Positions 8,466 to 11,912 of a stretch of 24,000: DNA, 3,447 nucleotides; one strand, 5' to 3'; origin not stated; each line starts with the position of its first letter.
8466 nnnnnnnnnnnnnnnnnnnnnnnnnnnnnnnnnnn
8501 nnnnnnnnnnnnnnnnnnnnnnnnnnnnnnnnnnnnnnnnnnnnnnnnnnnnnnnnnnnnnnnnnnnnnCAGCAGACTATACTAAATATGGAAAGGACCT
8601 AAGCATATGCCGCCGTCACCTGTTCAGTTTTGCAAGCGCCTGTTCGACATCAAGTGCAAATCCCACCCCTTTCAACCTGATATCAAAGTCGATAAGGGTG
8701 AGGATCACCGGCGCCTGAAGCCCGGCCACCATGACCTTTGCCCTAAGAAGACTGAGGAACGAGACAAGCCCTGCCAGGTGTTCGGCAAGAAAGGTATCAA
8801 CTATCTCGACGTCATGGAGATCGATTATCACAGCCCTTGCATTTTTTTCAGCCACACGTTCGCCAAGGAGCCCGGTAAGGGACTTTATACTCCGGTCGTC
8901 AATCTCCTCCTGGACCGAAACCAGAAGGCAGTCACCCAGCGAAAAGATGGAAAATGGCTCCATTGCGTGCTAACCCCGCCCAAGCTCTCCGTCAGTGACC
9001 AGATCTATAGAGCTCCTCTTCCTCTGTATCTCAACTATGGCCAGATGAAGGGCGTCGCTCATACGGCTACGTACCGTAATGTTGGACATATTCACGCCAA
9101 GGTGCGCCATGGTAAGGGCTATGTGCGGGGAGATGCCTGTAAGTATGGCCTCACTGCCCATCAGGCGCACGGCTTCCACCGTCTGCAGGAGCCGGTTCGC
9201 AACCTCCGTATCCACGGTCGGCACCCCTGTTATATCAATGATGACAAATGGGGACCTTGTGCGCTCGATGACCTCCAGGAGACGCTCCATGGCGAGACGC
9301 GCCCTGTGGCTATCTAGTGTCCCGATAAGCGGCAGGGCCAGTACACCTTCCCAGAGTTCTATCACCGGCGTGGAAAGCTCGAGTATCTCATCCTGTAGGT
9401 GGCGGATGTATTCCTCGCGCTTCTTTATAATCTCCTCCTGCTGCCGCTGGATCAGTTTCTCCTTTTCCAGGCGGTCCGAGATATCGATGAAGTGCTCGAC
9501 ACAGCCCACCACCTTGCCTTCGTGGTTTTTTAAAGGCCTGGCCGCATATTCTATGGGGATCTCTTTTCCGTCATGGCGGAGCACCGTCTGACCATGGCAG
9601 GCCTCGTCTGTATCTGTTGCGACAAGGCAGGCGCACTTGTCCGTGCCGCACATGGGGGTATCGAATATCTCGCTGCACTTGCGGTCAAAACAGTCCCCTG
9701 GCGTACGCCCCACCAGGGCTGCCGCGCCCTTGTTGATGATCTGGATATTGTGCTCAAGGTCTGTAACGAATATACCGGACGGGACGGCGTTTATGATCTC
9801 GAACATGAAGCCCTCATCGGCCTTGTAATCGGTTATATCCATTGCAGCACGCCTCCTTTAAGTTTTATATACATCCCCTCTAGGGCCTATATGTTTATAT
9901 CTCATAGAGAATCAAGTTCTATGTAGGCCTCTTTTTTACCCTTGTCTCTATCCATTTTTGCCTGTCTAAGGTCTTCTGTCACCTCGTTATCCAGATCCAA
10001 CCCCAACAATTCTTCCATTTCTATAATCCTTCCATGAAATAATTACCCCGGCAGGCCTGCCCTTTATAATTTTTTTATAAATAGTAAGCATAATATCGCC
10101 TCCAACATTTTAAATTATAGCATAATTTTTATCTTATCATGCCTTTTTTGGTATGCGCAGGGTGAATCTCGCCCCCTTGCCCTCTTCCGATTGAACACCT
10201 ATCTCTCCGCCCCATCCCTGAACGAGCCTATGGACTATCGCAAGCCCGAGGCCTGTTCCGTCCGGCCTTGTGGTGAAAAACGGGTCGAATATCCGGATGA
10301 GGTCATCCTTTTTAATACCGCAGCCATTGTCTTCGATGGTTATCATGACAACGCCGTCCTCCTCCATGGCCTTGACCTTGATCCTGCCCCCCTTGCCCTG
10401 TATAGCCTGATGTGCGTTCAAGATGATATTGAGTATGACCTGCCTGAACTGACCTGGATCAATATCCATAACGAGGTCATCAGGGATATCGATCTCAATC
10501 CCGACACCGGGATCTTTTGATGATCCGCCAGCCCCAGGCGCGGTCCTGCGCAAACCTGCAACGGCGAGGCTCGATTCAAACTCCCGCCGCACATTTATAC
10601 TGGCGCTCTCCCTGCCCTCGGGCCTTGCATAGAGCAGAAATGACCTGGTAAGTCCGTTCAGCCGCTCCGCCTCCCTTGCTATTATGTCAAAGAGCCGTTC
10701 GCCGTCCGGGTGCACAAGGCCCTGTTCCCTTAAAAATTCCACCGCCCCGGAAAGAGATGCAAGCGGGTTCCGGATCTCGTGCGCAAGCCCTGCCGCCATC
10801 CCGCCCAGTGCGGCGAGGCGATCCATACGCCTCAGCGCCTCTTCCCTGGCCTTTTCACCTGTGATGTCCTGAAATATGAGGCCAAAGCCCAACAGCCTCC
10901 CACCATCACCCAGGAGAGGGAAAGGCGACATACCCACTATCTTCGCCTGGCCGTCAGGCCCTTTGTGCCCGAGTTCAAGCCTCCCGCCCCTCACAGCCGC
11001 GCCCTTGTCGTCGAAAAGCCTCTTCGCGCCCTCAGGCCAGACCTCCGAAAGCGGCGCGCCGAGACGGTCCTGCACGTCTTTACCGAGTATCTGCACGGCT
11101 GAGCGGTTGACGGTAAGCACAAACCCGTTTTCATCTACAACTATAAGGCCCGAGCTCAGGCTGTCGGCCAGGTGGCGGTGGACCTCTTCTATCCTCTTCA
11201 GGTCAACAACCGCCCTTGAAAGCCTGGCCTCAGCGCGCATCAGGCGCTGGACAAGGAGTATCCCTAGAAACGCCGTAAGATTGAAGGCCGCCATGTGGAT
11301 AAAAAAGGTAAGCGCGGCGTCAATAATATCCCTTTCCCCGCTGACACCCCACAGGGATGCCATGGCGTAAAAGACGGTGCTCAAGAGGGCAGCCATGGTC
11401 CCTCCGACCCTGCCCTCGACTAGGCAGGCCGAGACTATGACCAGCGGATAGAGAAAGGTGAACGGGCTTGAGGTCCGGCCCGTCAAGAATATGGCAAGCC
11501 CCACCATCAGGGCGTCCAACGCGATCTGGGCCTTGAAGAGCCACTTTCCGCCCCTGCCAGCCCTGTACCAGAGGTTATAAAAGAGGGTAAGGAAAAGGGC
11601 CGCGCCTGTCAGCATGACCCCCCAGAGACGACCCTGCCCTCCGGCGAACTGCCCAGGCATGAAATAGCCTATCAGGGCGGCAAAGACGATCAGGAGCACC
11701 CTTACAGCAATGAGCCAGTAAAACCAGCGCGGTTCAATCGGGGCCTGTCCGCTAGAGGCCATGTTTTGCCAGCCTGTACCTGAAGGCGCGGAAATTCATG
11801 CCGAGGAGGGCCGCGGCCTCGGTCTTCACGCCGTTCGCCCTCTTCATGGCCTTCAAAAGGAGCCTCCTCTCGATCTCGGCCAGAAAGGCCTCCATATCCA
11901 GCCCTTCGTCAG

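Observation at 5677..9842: Stressosome-type RsbR-RsbS-RsbT operon wired to a non-canonical output, with no sigma factor, RsbV/W pair or response regulator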

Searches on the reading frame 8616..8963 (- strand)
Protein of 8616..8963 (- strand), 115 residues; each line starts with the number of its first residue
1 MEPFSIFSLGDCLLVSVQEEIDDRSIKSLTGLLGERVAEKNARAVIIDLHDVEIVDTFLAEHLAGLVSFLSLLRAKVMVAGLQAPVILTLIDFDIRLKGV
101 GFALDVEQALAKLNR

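Call 3: search_protein_families(library=pfam, proteins=[window:8616-8963:-], max_evalue=0.01)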
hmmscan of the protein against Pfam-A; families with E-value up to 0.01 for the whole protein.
window:8616-8963:- (115 aa): 1 family
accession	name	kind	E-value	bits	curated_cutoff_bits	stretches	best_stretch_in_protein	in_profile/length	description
PF01740.26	STAS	-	5.2e-09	36.3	22.6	1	10-90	8-88/106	STAS domain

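Call 4: search_protein_families(library=ncbifam, proteins=[window:8616-8963:-], max_evalue=0.01)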
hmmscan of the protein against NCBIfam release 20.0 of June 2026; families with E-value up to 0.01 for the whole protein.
window:8616-8963:- (115 aa): 3 families
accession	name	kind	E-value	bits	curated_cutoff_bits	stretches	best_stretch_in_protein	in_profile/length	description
NF052652.1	YtvA_fam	equivalog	7.4e-07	28.9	250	1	15-110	148-243/243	YtvA family blue-light photoreceptor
TIGR00377.1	ant_ant_sig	superfamily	0.0024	17.7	53.45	1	11-87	12-88/108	anti-sigma factor antagonist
TIGR02886.1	spore_II_AA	equivalog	0.0066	16.4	114.75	1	10-59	7-56/106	anti-sigma F factor antagonist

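Call 18: search_solved_structures(query=window:8616-8963:-, max_evalue=0.01, show_alignments=4)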
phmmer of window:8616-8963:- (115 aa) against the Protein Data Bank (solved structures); distinct sequences matched with E-value up to 0.01: 16.
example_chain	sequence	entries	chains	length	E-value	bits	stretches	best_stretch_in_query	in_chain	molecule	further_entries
6qcm_A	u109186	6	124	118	4.4e-21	78.6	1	6-114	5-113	RsbS protein | RsbT antagonist protein RsbS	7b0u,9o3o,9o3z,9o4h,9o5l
9o4r_a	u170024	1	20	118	6.6e-21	78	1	6-114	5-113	RsbT antagonist protein RsbS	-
6jhk_A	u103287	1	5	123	5e-19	71.9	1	5-115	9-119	RsbS negative regulator of sigma-B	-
2vy9_A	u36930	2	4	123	2.6e-08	37.5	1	6-114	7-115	ANTI-SIGMA-FACTOR ANTAGONIST | ANTI-SIGMA-FACTOR ANTAGONIST (STAS) DOMAIN PROTEIN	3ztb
3zxn_A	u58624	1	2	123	5.2e-08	36.6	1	6-114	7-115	ANTI-SIGMA-FACTOR ANTAGONIST (STAS) DOMAIN PROTEIN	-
7o0i_a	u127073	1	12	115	6.1e-06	29.9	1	4-110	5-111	RsbS, negative regulator of sigma-B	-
7o0i_B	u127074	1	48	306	0.00013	25.7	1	11-99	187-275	Anti-anti-sigma factor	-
6qcm_AB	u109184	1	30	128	0.00029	24.5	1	35-100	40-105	RsbR protein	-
6qcm_CB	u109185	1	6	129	0.0003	24.5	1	35-100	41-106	RsbR protein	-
6qcm_CD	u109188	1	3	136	0.00033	24.4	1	35-100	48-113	RsbR protein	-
9o5l_A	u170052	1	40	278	0.00088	23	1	22-100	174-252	STAS domain-containing protein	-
9o4r_A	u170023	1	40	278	0.0015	22.3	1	36-100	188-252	RsbR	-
7b0u_A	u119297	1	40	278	0.0016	22.2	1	36-100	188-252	RsbR protein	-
9o3o_A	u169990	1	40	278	0.0017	22.1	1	36-100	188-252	STAS domain-containing protein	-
6qcm_AD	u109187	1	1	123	0.0067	20.2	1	35-90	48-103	RsbR protein,RsbR protein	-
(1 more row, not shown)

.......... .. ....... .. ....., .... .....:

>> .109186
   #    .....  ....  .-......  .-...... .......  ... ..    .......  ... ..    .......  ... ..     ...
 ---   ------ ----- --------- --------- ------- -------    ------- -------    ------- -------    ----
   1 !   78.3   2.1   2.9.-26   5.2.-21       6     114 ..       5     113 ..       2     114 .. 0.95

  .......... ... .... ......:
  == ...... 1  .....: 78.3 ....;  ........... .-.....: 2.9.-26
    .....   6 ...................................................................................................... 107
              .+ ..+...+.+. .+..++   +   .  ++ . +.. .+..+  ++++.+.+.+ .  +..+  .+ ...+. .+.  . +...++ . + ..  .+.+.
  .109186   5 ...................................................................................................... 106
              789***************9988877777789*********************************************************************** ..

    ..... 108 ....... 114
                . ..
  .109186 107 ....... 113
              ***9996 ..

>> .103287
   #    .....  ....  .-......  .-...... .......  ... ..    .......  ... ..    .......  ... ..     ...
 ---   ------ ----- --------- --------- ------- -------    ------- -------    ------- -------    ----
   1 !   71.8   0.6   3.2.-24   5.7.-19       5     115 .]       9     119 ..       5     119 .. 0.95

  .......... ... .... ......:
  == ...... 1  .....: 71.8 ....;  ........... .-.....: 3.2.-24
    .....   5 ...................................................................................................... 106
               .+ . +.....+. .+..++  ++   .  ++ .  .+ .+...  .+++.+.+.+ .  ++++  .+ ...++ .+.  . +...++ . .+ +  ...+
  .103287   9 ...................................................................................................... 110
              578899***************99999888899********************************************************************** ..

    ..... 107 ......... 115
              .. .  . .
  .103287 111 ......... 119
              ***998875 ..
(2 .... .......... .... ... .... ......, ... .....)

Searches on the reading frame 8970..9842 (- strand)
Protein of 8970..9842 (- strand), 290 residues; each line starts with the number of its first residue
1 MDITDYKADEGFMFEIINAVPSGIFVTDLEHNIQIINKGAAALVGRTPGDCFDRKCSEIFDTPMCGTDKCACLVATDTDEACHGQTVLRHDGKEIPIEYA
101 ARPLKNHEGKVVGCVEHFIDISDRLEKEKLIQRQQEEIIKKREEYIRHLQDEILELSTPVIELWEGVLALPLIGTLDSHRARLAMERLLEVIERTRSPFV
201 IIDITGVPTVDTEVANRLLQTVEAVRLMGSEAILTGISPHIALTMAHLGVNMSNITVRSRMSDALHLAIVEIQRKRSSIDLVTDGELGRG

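Call 3: search_protein_families(library=pfam, proteins=[window:8970-9842:-], max_evalue=0.01)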
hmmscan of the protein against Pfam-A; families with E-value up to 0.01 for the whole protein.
window:8970-9842:- (290 aa): 4 families
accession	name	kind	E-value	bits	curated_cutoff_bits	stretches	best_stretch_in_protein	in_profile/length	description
PF01740.26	STAS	-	2.3e-13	50.2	22.6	1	162-259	5-101/106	STAS domain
PF08448.16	PAS_4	-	2.9e-13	50.4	23.1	1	18-124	2-108/110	PAS fold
PF13426.13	PAS_9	-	1.2e-11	45.3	27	1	21-123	1-103/103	PAS domain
PF00989.32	PAS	-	2.4e-07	31.2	22.6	1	12-114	2-106/113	PAS fold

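Call 4: search_protein_families(library=ncbifam, proteins=[window:8970-9842:-], max_evalue=0.01)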
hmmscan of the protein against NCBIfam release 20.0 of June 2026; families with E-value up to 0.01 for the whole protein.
window:8970-9842:- (290 aa): 6 families
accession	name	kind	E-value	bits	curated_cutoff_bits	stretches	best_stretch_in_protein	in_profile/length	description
NF052652.1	YtvA_fam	equivalog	7.4e-25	87.9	250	1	140-265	118-243/243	YtvA family blue-light photoreceptor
TIGR00229.1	sensory_box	domain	1.6e-10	41.2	22.9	1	15-129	9-124/126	PAS domain S-box protein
NF008468.0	PRK11360.1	equivalog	1.4e-07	30.3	646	1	16-135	273-391/616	two-component system sensor histidine kinase AtoS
TIGR00377.1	ant_ant_sig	superfamily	0.0002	21.2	53.45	1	165-246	11-92/108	anti-sigma factor antagonist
NF052573.1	HisKinEspAMyxo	equivalog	0.00035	18.7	1400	1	1-125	241-369/755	serine histidine kinase EspA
NF053781.1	cdiGMPphdstlr2612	equivalog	0.0034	15.1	1600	1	13-148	17-158/1268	Tlr1612 family c-di-GMP phosphodiesterase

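Call 19: search_solved_structures(query=window:8970-9842:-, max_evalue=0.001, show_alignments=3)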
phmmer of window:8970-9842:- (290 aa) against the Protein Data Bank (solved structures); distinct sequences matched with E-value up to 0.001: 18.
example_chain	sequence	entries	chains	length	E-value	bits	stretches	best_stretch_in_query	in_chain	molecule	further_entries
6qcm_CD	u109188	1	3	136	2.7e-27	99.1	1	151-270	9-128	RsbR protein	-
6qcm_CB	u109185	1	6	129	4.2e-27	98.5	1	153-270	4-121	RsbR protein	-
6qcm_AB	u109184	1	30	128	6e-27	98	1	153-270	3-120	RsbR protein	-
9o3o_A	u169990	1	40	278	7.2e-27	97.7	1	151-270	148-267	STAS domain-containing protein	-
9o4r_A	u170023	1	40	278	7.7e-27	97.6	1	151-270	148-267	RsbR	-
7b0u_A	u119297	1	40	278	7.7e-27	97.6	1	151-270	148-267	RsbR protein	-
9o5l_A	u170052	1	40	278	1e-26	97.2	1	151-270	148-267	STAS domain-containing protein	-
7o0i_B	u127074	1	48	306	3.4e-26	95.5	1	146-268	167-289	Anti-anti-sigma factor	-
9o3z_A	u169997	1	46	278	3.6e-26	95.4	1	151-270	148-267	RsbR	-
9o4h_A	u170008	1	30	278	5e-26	94.9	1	151-270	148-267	RsbR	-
6qcm_AD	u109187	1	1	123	7e-23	84.6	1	151-248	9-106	RsbR protein,RsbR protein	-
2mwg_A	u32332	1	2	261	2.5e-19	73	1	135-267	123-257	Blue-light photoreceptor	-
6qcm_A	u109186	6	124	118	2.1e-12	50.3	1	158-258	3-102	RsbS protein | RsbT antagonist protein RsbS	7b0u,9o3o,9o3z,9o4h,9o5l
9o4r_a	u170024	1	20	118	2.9e-12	49.8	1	158-258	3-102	RsbT antagonist protein RsbS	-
6jhk_A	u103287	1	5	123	1.1e-10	44.6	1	158-259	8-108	RsbS negative regulator of sigma-B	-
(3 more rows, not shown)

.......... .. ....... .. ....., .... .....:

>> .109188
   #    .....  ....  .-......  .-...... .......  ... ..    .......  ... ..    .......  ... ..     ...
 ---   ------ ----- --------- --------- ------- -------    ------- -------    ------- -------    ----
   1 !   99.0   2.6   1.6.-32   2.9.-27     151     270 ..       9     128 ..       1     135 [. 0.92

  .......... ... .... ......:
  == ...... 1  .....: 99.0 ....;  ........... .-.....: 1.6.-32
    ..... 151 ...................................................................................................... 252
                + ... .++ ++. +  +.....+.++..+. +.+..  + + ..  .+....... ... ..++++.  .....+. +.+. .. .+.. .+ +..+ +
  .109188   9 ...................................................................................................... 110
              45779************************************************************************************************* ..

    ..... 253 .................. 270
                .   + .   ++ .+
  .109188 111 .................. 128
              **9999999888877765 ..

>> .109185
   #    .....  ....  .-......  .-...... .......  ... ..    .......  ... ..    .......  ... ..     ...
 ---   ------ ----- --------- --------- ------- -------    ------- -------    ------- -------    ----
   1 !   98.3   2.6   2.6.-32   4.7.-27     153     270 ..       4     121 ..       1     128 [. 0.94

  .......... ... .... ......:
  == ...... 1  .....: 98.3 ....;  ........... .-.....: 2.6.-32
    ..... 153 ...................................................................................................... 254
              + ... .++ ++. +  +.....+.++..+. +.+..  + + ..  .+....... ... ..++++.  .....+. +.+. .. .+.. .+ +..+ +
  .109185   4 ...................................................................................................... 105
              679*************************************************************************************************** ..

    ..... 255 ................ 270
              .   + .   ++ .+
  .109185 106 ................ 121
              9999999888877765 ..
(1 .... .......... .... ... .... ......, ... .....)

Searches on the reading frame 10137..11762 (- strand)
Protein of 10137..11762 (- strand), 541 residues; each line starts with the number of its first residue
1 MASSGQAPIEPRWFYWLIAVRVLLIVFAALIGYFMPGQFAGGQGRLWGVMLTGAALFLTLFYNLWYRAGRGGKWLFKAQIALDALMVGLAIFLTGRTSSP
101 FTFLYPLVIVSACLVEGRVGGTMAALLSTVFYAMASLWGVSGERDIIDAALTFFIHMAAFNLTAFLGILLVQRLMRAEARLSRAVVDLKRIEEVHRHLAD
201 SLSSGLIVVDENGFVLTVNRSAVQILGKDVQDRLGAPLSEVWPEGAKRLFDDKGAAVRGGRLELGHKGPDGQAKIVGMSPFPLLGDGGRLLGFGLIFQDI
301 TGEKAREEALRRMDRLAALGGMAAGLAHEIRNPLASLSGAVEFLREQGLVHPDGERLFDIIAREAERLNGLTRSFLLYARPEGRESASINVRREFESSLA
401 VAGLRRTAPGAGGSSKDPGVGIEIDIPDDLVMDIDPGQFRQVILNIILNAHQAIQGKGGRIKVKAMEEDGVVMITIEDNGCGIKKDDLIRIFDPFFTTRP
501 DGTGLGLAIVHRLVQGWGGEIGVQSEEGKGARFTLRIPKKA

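Call 51: search_protein_families(library=pfam, proteins=[window:10137-11762:-], max_evalue=0.0001)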
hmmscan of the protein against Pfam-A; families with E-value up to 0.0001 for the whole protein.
window:10137-11762:- (541 aa): 8 families
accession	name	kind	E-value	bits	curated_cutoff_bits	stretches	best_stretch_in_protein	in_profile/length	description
PF02518.31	HATPase_c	-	2.3e-27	96.1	26.4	1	435-540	2-110/111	Histidine kinase-, DNA gyrase B-, and HSP90-like ATPase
PF00512.31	HisKA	-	4.6e-15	55.8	26.9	1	319-382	2-64/66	His Kinase A (phospho-acceptor) domain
PF08448.16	PAS_4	-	2.1e-10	41.2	23.1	1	200-304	2-109/110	PAS fold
PF00989.32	PAS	-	1.1e-09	38.7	22.6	1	196-300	4-113/113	PAS fold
PF13426.13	PAS_9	-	6.7e-08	33.2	27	1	205-301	3-102/103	PAS domain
PF25323.1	6TM_PilS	-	6.8e-08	32.9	27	1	50-180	56-188/189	PilS-like transmembrane domain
PF13188.13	PAS_8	-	4.9e-06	26.7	21.8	1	195-246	3-51/65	PAS domain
PF14501.12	HATPase_c_5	-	9.3e-05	22.7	22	0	442-528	9-93/102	GHKL domain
